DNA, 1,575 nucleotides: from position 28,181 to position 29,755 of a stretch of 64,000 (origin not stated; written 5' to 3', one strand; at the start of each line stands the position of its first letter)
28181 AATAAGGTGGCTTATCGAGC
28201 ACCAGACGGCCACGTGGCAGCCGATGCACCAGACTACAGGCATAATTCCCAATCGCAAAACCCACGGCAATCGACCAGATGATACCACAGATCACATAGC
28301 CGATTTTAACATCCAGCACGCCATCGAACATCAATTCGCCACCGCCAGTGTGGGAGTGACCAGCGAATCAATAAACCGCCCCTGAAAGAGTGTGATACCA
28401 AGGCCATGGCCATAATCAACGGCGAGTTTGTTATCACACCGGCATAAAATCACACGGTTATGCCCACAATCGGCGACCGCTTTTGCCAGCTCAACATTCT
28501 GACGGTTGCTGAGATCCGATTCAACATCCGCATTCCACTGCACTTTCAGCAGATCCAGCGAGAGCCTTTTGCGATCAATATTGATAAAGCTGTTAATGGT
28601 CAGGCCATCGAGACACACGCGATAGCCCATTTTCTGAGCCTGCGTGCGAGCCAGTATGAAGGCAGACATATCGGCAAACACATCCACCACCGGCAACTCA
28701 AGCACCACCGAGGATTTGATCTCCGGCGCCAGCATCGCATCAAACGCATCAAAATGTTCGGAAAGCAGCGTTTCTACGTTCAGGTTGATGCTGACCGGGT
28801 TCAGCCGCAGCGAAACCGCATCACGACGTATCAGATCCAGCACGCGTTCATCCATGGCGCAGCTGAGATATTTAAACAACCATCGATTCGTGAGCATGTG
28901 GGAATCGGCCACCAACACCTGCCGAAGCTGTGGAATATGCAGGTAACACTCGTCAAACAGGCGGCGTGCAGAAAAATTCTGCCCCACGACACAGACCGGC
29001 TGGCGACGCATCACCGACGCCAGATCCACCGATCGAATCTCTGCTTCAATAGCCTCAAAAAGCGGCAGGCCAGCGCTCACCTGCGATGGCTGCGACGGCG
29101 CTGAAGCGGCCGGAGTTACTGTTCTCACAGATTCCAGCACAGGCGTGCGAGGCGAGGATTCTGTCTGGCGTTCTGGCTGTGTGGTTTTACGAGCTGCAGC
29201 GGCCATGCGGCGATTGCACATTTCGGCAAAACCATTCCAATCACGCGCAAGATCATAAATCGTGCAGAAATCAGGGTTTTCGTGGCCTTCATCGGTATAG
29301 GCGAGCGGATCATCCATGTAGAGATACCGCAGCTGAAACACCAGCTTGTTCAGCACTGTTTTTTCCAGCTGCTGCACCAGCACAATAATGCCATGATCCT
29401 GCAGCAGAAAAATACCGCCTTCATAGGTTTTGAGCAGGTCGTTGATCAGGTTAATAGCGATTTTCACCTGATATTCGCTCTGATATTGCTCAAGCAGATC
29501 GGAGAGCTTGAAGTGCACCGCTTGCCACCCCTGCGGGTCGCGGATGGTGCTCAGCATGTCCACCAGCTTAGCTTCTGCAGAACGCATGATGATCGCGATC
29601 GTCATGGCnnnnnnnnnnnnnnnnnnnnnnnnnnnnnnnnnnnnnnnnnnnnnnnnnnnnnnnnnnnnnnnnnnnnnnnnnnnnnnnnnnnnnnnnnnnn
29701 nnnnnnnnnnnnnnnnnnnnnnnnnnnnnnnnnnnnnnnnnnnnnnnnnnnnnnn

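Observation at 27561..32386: Conspicuous operon: AsmA-family protein -> degenerate EAL protein -> pseudo-prepilin peptidase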

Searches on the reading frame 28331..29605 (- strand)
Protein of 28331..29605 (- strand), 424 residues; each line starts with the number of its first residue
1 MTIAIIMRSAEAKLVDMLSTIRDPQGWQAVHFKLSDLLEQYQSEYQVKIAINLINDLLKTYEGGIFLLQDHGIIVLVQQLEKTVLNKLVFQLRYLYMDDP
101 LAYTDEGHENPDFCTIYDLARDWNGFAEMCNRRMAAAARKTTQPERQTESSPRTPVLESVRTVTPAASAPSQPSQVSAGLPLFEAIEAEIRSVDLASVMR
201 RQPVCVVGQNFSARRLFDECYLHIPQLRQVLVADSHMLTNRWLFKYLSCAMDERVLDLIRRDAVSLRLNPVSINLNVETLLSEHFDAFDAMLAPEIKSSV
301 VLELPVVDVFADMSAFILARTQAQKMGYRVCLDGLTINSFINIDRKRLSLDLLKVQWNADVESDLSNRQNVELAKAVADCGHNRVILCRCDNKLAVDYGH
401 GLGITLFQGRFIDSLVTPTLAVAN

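Call 4: search_protein_families(library=pfam, proteins=[window:28331-29605:-], max_evalue=0.01)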
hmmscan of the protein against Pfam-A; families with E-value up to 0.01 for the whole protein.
window:28331-29605:- (424 aa): 1 family
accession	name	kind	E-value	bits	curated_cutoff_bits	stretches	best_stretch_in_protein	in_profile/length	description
PF00563.25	EAL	-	2.2e-05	24.4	31.3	1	251-412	67-233/236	EAL domain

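Call 5: search_protein_families(library=ncbifam, proteins=[window:28331-29605:-], max_evalue=0.1)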
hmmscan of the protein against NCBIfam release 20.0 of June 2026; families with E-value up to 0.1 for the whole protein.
window:28331-29605:- (424 aa): 2 families
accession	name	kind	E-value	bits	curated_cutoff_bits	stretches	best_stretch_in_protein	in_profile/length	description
NF001747.0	PRK00466.1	equivalog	0.086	11.6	288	0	276-336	60-120/346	N-acetyl-lysine deacetylase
NF010067.0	PRK13547.1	equivalog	0.087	12.1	374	0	91-124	172-205/272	heme ABC transporter ATP-binding protein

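Call 10: find_homologous_proteins(query=window:28331-29605:-, max_evalue=0.001)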
Query window:28331-29605:- (424 aa): 1060 proteins with E <= 0.001 among 8000 candidates; the best 120 are listed.
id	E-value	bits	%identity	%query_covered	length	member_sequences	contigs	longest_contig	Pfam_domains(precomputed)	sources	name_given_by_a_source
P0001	4.7e-278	939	99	100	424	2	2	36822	-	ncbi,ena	-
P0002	4.2e-276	933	98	100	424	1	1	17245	-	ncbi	-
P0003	1.4e-236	803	84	100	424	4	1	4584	PF00563.26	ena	-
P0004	3.2e-206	703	73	99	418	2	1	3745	PF00563.26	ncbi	-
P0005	3.4e-177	607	64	100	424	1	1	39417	PF00563.26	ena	-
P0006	2.9e-176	604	63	100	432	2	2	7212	PF00563.26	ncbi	-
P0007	2.3e-174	598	62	100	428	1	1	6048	PF00563.26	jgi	-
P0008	6.0e-172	590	63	100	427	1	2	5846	PF00563.26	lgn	-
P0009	3.9e-169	581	62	100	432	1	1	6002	PF00563.26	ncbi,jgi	jgi:hypothetical protein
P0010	3.2e-168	578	62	100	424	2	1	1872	PF00563.26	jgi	-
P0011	8.3e-154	530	57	100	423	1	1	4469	PF00563.26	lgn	-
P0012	5.2e-153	528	56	100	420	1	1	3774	PF00563.26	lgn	-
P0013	3.1e-151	522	55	100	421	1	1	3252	PF00563.26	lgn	-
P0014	6.2e-151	521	55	100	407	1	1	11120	PF00563.26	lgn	-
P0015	1.0e-150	520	56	100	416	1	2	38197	PF00563.26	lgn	-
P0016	3.4e-149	515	56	99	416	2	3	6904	PF00563.26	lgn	-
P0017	3.5e-149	515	55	99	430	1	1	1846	PF00563.26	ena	-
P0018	4.5e-149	515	55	100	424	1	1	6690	PF00563.26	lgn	-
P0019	7.2e-149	514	56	100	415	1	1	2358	PF00563.26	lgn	-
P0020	1.1e-148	514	55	100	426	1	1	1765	PF00563.26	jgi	jgi:EAL domain-containing protein (putative c-di-GMP-specific phosphodiesterase class I)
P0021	2.0e-148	513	55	99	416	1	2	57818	PF00563.26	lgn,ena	-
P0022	3.4e-148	512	55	99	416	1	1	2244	PF00563.26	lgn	-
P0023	3.5e-148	512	54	100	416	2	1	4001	PF00563.26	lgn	-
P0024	4.7e-148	511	55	100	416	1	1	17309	PF00563.26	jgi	jgi:EAL domain-containing protein (putative c-di-GMP-specific phosphodiesterase class I)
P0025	5.6e-148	511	55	99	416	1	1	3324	PF00563.26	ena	-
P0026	6.1e-148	511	54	100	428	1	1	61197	PF00563.26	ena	-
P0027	6.2e-148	511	55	100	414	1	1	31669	PF00563.26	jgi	jgi:hypothetical protein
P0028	1.8e-147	510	53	100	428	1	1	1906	PF00563.26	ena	-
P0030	3.0e-147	509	55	99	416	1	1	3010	PF00563.26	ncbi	-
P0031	3.1e-147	509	54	99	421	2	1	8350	PF00563.26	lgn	-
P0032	3.2e-147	509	55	100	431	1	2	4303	PF00563.26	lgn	-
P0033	3.9e-147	508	53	100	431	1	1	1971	PF00563.26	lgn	-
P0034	8.6e-147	507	55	99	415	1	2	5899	PF00563.26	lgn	-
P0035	1.7e-146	506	55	99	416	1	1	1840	PF00563.26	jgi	jgi:EAL domain-containing protein (putative c-di-GMP-specific phosphodiesterase class I)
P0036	2.9e-146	506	54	99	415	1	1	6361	PF00563.26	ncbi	-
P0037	3.6e-146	505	54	99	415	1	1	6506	PF00563.26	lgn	-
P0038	3.8e-146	505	53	99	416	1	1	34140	PF00563.26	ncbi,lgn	-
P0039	1.8e-145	503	55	99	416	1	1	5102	PF00563.26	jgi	jgi:EAL domain-containing protein (putative c-di-GMP-specific phosphodiesterase class I)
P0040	2.1e-145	503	55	99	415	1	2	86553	PF00563.26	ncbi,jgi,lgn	-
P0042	3.1e-145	502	53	99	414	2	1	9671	PF00563.26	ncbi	-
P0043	3.5e-145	502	55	99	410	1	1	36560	PF00563.26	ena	-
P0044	6.1e-145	501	54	99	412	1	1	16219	PF00563.26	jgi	jgi:hypothetical protein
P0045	9.2e-145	501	53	99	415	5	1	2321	PF00563.26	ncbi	-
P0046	1.4e-144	500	52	99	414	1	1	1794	PF00563.26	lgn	-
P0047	2.0e-144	500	58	100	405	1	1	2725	PF00563.26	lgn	-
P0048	2.8e-144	499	55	100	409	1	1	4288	PF00563.26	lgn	-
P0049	2.8e-144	499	54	99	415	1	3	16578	PF00563.26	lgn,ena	-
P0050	3.2e-144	499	53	99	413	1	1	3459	PF00563.26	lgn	-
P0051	3.4e-144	499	53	100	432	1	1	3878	PF00563.26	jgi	jgi:hypothetical protein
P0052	4.0e-144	499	55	97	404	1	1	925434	PF00563.26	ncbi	-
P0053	6.5e-144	498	55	99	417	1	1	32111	PF00563.26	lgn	-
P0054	6.9e-144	498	52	99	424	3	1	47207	PF00563.26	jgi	jgi:EAL domain-containing protein (putative c-di-GMP-specific phosphodiesterase class I)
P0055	9.6e-144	497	53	99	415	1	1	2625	PF00563.26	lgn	-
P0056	3.2e-143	496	54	100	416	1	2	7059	PF00563.26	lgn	-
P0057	3.6e-143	495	55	99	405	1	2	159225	PF00563.26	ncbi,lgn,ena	-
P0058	5.3e-143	495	54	99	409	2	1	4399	PF00563.26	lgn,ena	-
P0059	8.5e-143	494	53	99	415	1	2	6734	PF00563.26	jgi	jgi:EAL domain-containing protein (putative c-di-GMP-specific phosphodiesterase class I)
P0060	1.6e-142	493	54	99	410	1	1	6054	PF00563.26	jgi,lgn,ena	-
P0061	1.6e-142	493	51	99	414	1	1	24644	PF00563.26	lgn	-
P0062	5.1e-142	492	54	99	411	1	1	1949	PF00563.26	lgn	-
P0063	6.8e-142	491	52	100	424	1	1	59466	PF00563.26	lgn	-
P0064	2.1e-141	490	52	100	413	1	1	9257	PF00563.26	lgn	-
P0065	2.8e-141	489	53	99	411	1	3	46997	PF00563.26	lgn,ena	-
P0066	3.3e-141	489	53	99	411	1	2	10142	PF00563.26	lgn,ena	-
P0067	6.6e-141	488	54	100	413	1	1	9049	PF00563.26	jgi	jgi:hypothetical protein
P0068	2.2e-140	486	53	100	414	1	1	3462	PF00563.26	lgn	-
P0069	3.1e-140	486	53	97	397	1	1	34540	PF00563.26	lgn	-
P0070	1.3e-139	484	52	100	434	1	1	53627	PF00563.26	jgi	-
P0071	1.4e-139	484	54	100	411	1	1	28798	PF00563.26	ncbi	-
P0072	1.5e-139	483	53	100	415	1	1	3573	PF00563.26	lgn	-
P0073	1.6e-139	483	51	100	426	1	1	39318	PF00563.26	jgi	-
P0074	1.9e-139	483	53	99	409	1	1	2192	PF00563.26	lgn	-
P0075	2.3e-139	483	53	100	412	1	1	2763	PF00563.26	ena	-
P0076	4.5e-139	482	52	100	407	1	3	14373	PF00563.26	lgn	-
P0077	5.7e-139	482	53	99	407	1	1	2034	PF00563.26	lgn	-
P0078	6.6e-139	481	53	99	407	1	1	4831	PF00563.26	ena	-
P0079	8.8e-139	481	54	100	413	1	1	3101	PF00563.26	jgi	jgi:EAL domain-containing protein (putative c-di-GMP-specific phosphodiesterase class I)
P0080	2.0e-138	480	52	100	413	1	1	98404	PF00563.26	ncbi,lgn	-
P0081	3.7e-138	479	52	99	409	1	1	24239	PF00563.26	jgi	-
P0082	9.7e-138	478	52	100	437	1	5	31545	PF00563.26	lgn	-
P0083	2.0e-137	476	51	99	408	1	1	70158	PF00563.26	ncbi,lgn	-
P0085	4.5e-137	475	53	97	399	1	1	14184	PF00563.26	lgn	-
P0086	6.0e-137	475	51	100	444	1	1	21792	PF00563.26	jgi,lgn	-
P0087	1.1e-136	474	50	100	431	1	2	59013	PF00563.26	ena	-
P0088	1.2e-136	474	49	100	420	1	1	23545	PF00563.26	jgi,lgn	-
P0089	1.3e-136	474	54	99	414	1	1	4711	PF00563.26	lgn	-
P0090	1.6e-136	474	53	100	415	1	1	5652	PF00563.26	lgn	-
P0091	1.6e-136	473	50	100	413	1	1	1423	PF00563.26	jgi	-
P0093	2.1e-136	473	51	99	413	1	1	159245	PF00563.26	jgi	jgi:EAL domain-containing protein (putative c-di-GMP-specific phosphodiesterase class I)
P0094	2.8e-136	473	52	100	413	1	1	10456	PF00563.26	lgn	-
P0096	5.4e-136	472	52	99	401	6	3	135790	PF00563.26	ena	-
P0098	1.2e-135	471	50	99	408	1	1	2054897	PF00563.26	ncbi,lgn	ncbi:MAG: hypothetical protein R3D71_01815 [Rickettsiales bacterium]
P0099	1.2e-135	471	51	98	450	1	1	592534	PF00563.26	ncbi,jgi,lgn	-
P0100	1.5e-135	470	51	98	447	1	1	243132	PF00563.26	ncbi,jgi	jgi:EAL domain-containing protein (putative c-di-GMP-specific phosphodiesterase class I)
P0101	1.9e-135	470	52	99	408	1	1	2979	PF00563.26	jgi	-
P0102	2.6e-135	469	50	100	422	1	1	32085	PF00563.26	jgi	-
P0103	2.9e-135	469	51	100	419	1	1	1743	PF00563.26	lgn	-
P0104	3.4e-135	469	51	100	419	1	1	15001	PF00563.26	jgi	-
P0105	5.0e-135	469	50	98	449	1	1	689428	PF00563.26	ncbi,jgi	jgi:hypothetical protein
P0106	8.0e-135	468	53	100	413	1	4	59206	PF00563.26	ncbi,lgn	-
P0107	1.2e-134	467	51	98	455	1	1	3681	PF00563.26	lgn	-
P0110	1.7e-134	467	50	98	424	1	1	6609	PF00563.26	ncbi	-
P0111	1.7e-134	467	49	100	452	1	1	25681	PF00563.26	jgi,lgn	-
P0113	5.2e-134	465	52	100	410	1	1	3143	PF00563.26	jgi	jgi:hypothetical protein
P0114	5.8e-134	465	52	100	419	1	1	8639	PF00563.26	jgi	-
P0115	6.2e-134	465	51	98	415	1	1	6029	PF00563.26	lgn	-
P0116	1.3e-133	464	50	100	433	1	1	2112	PF00563.26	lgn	-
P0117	1.9e-133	463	51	94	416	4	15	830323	PF00563.26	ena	-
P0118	2.2e-133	463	49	100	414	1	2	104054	PF00563.26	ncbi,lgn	-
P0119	4.5e-133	462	49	100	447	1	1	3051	PF00563.26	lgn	-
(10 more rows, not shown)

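Call 11: find_encoding_contigs(protein=P0098, flank=8000, max_places=2)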
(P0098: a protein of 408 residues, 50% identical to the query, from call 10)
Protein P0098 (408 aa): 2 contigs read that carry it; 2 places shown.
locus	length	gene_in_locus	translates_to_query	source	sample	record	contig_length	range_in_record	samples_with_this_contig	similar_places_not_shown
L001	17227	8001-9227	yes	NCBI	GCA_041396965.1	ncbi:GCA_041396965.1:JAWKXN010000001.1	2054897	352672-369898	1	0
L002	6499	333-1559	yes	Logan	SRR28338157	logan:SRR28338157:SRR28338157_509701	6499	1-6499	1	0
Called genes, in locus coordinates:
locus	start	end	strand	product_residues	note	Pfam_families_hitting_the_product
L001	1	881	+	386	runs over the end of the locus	PF00561:Abhydrolase_1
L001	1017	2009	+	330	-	PF00665:rve (weak), PF13683:rve_3, PF13333:rve_2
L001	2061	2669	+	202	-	PF07021:MetW, PF13489:Methyltransf_23, PF13847:Methyltransf_31 (weak), PF08241:Methyltransf_11, PF08242:Methyltransf_12 (weak), PF13649:Methyltransf_25 (weak)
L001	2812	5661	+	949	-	PF05170:AsmA, PF05359:DUF748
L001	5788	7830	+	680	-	-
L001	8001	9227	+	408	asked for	PF00563:EAL (weak)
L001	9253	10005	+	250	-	PF06750:A24_N_bact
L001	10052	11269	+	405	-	PF00590:TP_methylase, PF13847:Methyltransf_31 (faint), PF01135:PCMT (weak)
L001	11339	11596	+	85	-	-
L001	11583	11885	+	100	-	PF05016:ParE_toxin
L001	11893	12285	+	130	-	PF01890:CbiG_C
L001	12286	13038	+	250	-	PF00590:TP_methylase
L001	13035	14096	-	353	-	PF01888:CbiD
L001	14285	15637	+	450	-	PF01656:CbiA, PF13500:AAA_26 (faint), PF07685:GATase_3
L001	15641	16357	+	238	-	PF00590:TP_methylase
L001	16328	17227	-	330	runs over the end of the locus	-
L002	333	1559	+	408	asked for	PF00563:EAL (weak)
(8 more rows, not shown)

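Call 12: find_encoding_contigs(protein=P0052, flank=8000, max_places=2)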
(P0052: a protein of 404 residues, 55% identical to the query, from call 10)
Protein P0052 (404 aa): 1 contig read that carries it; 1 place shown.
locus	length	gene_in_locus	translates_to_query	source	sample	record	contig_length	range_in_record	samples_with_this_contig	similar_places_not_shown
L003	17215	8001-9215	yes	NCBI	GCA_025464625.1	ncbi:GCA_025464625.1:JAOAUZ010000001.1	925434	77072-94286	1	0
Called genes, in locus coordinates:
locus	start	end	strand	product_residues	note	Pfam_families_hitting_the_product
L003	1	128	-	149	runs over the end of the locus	-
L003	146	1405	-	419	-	PF13400:Tad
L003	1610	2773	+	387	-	PF00561:Abhydrolase_1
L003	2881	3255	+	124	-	-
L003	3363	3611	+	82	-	PF04014:MazE_antitoxin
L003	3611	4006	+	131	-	PF01850:PIN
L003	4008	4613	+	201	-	PF07021:MetW, PF13489:Methyltransf_23, PF13847:Methyltransf_31, PF08241:Methyltransf_11, PF08242:Methyltransf_12, PF13649:Methyltransf_25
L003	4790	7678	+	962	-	PF05170:AsmA, PF05359:DUF748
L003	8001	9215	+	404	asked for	PF00563:EAL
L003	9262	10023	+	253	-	PF06750:A24_N_bact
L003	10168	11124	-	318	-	PF02951:GSH-S_N, PF02955:GSH-S_ATP, PF08443:RimK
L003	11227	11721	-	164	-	PF04355:BamE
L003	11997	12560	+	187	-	PF22769:DCD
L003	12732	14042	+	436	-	PF00275:EPSP_synthase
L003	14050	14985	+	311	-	-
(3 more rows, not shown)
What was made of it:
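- Adjacency survives insertions of IS elements and toxin-antitoxin genes that break up metX-metW (calls 11, 12).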

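Call 13: find_encoding_contigs(protein=P0099, flank=8000, max_places=2)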
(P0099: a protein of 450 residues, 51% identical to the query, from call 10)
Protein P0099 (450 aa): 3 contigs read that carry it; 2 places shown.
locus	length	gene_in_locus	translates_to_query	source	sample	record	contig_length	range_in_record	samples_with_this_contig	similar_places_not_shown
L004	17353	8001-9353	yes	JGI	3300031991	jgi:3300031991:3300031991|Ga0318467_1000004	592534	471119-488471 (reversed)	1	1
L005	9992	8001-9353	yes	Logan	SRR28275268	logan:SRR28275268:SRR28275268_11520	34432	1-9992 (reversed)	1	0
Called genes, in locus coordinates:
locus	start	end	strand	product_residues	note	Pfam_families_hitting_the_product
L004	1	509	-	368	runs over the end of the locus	PF03446:NAD_binding_2 (faint), PF03807:F420_oxidored, PF07991:KARI_N, PF02153:PDH_N, PF20463:PDH_C (weak)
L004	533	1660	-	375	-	PF00155:Aminotran_1_2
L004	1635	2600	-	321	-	PF01817:CM_2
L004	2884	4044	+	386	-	PF00561:Abhydrolase_1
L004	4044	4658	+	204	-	PF13489:Methyltransf_23, PF07021:MetW, PF13847:Methyltransf_31 (weak), PF08241:Methyltransf_11, PF08242:Methyltransf_12 (weak), PF13649:Methyltransf_25 (weak)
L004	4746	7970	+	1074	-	PF05170:AsmA, PF05359:DUF748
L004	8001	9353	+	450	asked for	PF00563:EAL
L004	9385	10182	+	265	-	PF06750:A24_N_bact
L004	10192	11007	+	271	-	PF03567:Sulfotransfer_2 (faint)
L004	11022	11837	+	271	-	-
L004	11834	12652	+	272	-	PF03567:Sulfotransfer_2 (faint)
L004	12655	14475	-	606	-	PF13522:GATase_6, PF13537:GATase_7, PF01380:SIS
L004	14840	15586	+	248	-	-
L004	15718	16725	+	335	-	PF03706:LPG_synthase_TM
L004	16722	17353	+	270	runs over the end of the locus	PF00535:Glycos_transf_2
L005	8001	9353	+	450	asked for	PF00563:EAL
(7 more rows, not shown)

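Call 17: find_related_loci(query=A1, collection=genome_contigs, flank=8000)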
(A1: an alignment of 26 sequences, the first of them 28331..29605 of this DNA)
Query A1 (424 aa) in genome_contigs; peptide patterns used: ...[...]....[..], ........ (x = any residue, [..] = any of these).
384 stretches matched a pattern; 364 encode a relative of the query (tblastn E <= 1e-3); the best 80 are kept; 80 distinct loci.
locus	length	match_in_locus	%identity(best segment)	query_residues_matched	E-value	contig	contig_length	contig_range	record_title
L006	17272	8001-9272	99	1-424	0e+0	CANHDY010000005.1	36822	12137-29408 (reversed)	MAG: Rickettsiales bacterium isolate RE-15aug16-6 genome assembly, contig: RE-15aug16-6.fna-C5, whole genome shotgun seq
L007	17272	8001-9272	72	1-424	0e+0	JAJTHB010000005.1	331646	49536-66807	MAG: Rickettsiales bacterium isolate CoA8N_M8 k141_949007, whole genome shotgun sequence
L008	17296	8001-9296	64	1-424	0e+0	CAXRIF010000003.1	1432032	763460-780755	MAG: Rickettsiales bacterium isolate YZ12B_2.110 genome assembly, contig: k141_1159665, whole genome shotgun sequence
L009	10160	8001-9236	56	1-424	2e-155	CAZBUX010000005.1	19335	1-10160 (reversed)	MAG TPA_asm: uncultured Rickettsiales bacterium isolate SRP329715_co2_1 genome assembly, contig: NODE_5561_length_19335_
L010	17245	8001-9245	53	3-424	3e-155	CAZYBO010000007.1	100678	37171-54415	MAG TPA_asm: uncultured Rickettsiales bacterium isolate SRP302895_co1_247 genome assembly, contig: NODE_406_length_10067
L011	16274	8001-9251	53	2-424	7e-155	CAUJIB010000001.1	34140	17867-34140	MAG: Pseudomonadota bacterium isolate KLAP23 genome assembly, contig: KLAP23_603560, whole genome shotgun sequence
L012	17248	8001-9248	54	2-424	3e-154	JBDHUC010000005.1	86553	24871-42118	MAG: Alphaproteobacteria bacterium isolate AS-MICRO-OLR.108 NODE_681_length_86553_cov_8.385297, whole genome shotgun seq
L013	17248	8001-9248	55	3-424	5e-154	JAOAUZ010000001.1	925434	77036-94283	MAG: Rickettsiales bacterium isolate ssMAG-31 ss-C4, whole genome shotgun sequence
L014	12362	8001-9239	53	5-424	4e-154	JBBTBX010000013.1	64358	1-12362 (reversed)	MAG: Pseudomonadota bacterium isolate H41-bin258_1 H41_bin258_1_000000000013, whole genome shotgun sequence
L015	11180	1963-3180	55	2-424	8e-154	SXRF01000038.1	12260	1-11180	MAG: Rickettsiales bacterium isolate F1-140-MAGs051 F1-140__c176225, whole genome shotgun sequence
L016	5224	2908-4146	53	5-424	8e-156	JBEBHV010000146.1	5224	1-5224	MAG: Rickettsiales bacterium isolate SF1_2_7 NODE_17124_length_5224_cov_3.227707, whole genome shotgun sequence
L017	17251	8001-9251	55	1-424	7e-153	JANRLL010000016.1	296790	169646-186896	MAG: Rickettsiales bacterium isolate bins.21 k141_3678131, whole genome shotgun sequence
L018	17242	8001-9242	56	5-424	4e-150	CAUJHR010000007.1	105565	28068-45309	MAG: Pseudomonadota bacterium isolate KLAP47 genome assembly, contig: KLAP47_560297, whole genome shotgun sequence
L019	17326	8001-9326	51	8-424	2e-147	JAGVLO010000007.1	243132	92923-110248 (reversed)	MAG: Alphaproteobacteria bacterium isolate SW_2 c_000000036030, whole genome shotgun sequence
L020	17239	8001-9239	53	1-424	1e-144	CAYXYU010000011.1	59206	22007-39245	MAG TPA_asm: uncultured Rickettsiales bacterium isolate binchicken_co350_18 genome assembly, contig: NODE_799_length_592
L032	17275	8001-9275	48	8-424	5e-133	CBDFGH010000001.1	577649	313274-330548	MAG: Rickettsiales bacterium isolate ab754d43-d631-4b88-b37a-9ee0967287dc genome assembly, contig: contig_1, whole genom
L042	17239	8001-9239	47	5-424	4e-126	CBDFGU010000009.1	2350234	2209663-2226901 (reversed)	MAG: Rickettsiales bacterium isolate 65efd935-89ef-4d18-82de-10c37dfece6b genome assembly, contig: chromosome_2, whole g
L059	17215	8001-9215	47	3-424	6e-123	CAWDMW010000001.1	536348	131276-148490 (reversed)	MAG: uncultured Alphaproteobacteria bacterium isolate MFD03250.bin.1.9 genome assembly, contig: contig_12762, whole geno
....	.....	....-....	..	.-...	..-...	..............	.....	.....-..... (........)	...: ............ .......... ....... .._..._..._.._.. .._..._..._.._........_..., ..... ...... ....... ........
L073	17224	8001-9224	44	1-424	2e-118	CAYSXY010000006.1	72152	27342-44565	MAG TPA_asm: uncultured Rickettsiales bacterium isolate SRP141376_co5_190 genome assembly, contig: NODE_766_length_72152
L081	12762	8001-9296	43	1-424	3e-115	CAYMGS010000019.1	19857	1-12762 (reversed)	MAG TPA_asm: uncultured Rickettsiales bacterium isolate SRP141376_co5_127 genome assembly, contig: NODE_6586_length_1985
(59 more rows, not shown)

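Call 22: search_solved_structures(query=A1, max_evalue=1, show_alignments=2)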
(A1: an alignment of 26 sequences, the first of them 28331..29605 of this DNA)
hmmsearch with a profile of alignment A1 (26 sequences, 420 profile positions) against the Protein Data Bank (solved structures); distinct sequences matched with E-value up to 1: 0.
